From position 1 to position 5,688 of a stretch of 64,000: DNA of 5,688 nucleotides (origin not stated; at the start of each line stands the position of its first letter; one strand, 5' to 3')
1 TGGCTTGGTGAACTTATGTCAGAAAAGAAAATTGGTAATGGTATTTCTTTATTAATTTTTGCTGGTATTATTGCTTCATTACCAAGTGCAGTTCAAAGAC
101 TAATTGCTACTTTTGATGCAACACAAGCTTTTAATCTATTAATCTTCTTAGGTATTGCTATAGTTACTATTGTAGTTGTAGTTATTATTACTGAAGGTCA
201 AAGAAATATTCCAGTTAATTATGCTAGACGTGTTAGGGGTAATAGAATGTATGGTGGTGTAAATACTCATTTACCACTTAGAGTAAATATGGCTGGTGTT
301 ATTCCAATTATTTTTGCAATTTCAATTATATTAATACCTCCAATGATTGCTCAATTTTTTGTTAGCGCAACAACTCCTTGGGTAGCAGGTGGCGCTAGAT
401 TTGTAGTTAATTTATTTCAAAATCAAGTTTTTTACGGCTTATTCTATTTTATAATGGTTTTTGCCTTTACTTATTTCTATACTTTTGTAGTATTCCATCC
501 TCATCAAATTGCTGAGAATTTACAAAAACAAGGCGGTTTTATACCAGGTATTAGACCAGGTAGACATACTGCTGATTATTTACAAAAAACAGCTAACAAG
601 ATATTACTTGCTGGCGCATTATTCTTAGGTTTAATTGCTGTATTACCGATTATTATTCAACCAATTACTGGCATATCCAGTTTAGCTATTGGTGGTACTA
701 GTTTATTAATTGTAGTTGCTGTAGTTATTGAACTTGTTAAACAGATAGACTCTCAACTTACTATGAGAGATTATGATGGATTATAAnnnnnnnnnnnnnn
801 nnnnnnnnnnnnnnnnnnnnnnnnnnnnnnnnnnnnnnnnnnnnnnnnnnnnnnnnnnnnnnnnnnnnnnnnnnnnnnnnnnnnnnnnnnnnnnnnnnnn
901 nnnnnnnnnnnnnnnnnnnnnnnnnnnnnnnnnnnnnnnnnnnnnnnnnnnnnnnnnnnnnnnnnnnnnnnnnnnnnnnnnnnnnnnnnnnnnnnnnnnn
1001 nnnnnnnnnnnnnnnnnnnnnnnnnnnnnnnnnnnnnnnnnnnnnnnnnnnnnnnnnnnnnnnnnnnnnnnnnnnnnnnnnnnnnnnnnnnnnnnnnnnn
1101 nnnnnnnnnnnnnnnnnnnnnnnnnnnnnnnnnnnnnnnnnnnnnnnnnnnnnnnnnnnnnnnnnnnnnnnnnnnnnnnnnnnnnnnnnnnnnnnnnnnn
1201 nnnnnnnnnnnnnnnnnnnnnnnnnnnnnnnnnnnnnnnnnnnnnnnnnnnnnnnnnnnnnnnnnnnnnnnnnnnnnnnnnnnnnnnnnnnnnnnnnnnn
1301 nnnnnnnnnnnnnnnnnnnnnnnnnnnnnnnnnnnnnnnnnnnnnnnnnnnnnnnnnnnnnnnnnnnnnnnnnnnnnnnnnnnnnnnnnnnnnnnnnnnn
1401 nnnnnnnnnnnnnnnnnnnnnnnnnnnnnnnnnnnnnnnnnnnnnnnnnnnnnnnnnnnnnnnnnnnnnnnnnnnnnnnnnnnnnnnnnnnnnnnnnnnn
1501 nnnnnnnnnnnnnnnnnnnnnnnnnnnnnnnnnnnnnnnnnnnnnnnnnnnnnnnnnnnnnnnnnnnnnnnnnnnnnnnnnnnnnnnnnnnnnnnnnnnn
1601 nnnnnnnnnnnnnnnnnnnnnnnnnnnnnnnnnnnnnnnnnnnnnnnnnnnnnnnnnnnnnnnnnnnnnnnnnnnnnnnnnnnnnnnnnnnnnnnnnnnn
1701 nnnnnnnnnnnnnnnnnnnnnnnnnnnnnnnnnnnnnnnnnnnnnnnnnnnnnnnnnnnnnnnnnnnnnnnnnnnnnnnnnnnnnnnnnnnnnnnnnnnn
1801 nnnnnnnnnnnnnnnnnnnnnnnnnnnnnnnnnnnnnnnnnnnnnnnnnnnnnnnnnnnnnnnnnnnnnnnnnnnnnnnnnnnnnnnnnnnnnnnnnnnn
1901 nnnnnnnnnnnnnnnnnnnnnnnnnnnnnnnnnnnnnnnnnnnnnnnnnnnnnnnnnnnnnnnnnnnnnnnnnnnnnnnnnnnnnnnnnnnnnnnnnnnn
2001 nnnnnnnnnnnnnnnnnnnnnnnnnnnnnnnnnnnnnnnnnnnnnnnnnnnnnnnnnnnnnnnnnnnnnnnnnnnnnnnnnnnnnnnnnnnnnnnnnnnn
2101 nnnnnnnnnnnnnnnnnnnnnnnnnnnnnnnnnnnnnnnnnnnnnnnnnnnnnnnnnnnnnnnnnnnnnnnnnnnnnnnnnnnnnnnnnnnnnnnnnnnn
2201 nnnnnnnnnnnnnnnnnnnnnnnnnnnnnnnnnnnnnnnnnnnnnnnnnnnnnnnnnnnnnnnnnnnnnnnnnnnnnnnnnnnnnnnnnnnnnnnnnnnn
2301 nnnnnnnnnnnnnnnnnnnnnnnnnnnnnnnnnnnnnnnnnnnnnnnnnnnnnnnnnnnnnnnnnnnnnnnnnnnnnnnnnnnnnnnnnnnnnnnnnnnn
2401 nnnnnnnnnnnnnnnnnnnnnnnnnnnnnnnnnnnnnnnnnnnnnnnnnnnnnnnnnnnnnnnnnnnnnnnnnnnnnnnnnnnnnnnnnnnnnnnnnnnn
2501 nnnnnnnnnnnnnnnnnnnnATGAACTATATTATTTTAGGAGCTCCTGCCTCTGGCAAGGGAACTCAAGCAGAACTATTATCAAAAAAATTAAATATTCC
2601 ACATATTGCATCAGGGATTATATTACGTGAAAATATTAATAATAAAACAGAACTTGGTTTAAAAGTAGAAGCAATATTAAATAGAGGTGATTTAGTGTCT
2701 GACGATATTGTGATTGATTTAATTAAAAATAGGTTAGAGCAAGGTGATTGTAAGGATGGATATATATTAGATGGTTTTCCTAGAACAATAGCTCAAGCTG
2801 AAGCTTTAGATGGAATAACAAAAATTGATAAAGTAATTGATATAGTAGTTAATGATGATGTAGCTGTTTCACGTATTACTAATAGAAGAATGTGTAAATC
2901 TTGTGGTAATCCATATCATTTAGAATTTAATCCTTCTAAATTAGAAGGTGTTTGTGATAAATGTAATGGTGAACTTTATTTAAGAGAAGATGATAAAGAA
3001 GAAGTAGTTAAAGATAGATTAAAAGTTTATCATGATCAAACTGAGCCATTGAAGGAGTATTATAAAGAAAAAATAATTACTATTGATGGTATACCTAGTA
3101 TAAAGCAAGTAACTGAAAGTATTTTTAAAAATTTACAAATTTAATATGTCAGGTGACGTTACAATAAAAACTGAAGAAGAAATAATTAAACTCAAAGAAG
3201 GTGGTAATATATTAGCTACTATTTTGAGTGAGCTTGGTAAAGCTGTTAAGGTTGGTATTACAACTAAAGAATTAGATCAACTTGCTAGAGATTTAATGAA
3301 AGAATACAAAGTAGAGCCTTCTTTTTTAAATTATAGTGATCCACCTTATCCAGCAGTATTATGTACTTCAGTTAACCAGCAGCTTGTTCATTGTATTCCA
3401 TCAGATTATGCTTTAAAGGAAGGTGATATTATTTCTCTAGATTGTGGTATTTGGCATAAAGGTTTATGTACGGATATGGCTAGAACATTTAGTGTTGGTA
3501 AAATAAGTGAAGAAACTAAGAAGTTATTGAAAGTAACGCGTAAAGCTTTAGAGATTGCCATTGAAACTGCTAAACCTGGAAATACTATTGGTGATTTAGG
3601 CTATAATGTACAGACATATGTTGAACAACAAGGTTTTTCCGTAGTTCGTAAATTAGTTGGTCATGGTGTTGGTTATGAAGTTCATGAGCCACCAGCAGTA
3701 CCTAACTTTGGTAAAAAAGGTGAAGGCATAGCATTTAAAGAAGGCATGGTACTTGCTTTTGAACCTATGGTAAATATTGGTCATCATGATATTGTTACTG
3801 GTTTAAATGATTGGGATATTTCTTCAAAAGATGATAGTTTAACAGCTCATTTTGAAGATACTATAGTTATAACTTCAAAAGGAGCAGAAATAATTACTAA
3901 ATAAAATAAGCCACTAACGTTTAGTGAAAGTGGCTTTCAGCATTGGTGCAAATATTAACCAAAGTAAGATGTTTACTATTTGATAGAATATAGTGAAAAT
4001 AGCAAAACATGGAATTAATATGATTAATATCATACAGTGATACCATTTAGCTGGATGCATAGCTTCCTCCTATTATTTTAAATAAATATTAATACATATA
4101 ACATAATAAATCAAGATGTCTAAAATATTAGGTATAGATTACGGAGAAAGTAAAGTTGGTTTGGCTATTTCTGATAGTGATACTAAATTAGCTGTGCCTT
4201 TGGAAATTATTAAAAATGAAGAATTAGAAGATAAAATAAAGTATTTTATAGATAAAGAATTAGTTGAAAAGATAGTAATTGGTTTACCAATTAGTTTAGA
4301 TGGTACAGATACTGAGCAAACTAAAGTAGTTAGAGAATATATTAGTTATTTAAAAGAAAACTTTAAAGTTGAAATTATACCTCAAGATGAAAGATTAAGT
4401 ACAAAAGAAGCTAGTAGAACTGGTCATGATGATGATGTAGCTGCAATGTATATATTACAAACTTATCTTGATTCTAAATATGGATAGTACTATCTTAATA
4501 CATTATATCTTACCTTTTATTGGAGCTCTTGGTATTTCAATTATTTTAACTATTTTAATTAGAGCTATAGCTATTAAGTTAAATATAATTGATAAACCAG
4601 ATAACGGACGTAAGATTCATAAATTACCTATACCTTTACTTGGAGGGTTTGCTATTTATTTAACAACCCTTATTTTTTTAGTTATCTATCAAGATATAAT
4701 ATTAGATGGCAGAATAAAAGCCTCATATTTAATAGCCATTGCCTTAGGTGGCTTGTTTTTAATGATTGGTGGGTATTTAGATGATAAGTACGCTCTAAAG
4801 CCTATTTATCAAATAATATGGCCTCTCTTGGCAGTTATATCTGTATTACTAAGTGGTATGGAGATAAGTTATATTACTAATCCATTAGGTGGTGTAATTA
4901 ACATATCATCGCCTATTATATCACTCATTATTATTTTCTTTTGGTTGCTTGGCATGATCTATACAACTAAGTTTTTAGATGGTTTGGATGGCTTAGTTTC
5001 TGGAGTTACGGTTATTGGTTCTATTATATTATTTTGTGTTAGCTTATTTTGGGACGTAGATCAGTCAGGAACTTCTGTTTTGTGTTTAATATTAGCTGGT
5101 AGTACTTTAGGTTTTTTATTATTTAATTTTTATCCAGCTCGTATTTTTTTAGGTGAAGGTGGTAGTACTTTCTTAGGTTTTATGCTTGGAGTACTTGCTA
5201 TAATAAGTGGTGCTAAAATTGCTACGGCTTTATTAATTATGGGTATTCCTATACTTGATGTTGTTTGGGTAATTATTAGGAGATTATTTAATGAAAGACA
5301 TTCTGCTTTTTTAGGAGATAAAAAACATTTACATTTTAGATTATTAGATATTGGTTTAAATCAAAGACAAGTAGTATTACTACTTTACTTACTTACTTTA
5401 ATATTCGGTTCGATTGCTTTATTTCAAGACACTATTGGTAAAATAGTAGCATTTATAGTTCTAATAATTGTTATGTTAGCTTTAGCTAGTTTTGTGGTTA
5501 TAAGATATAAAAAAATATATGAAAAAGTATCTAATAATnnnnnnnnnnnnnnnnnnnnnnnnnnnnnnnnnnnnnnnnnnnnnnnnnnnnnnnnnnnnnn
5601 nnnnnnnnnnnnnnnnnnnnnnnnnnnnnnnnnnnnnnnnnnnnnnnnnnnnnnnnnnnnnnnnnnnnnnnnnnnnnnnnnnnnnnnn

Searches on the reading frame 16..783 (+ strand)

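Call 44: search_protein_families(library=pfam, proteins=[window:16-783:+], max_evalue=0.00001)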
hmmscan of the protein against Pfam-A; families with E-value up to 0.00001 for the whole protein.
window:16-783:+ (256 aa): 1 family
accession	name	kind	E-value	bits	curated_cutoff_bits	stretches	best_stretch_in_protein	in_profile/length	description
PF00344.25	SecY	-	9.3e-69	232.6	32.2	1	2-240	91-305/306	SecY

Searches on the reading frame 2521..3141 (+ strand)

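Call 44: search_protein_families(library=pfam, proteins=[window:2521-3141:+], max_evalue=0.00001)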
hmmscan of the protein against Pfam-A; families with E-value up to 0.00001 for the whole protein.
window:2521-3141:+ (207 aa): 3 families
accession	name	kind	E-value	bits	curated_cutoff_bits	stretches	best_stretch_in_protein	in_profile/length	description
PF00406.28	ADK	-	3.3e-50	170.6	26.8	1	5-184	1-149/151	Adenylate kinase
PF13207.12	AAA_17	-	1.1e-21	78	27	1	6-124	1-120/136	AAA domain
PF05191.20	ADK_lid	-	4.3e-16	58.9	26.6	1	122-157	1-36/36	Adenylate kinase, active site lid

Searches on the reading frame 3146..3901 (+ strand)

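Call 44: search_protein_families(library=pfam, proteins=[window:3146-3901:+], max_evalue=0.00001)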
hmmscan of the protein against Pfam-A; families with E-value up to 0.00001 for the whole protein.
window:3146-3901:+ (252 aa): 1 family
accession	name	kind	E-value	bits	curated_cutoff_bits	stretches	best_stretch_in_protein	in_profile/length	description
PF00557.29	Peptidase_M24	-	1.3e-49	169.3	23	1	15-243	2-207/208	Metallopeptidase family M24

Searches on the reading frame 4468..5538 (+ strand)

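Call 44: search_protein_families(library=pfam, proteins=[window:4468-5538:+], max_evalue=0.00001)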
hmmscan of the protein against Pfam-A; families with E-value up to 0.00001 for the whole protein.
window:4468-5538:+ (357 aa): 1 family
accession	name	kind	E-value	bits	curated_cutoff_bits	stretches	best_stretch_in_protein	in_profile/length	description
PF00953.26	Glycos_transf_4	-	6.9e-31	107.8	27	1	89-247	2-159/160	Glycosyl transferase family 4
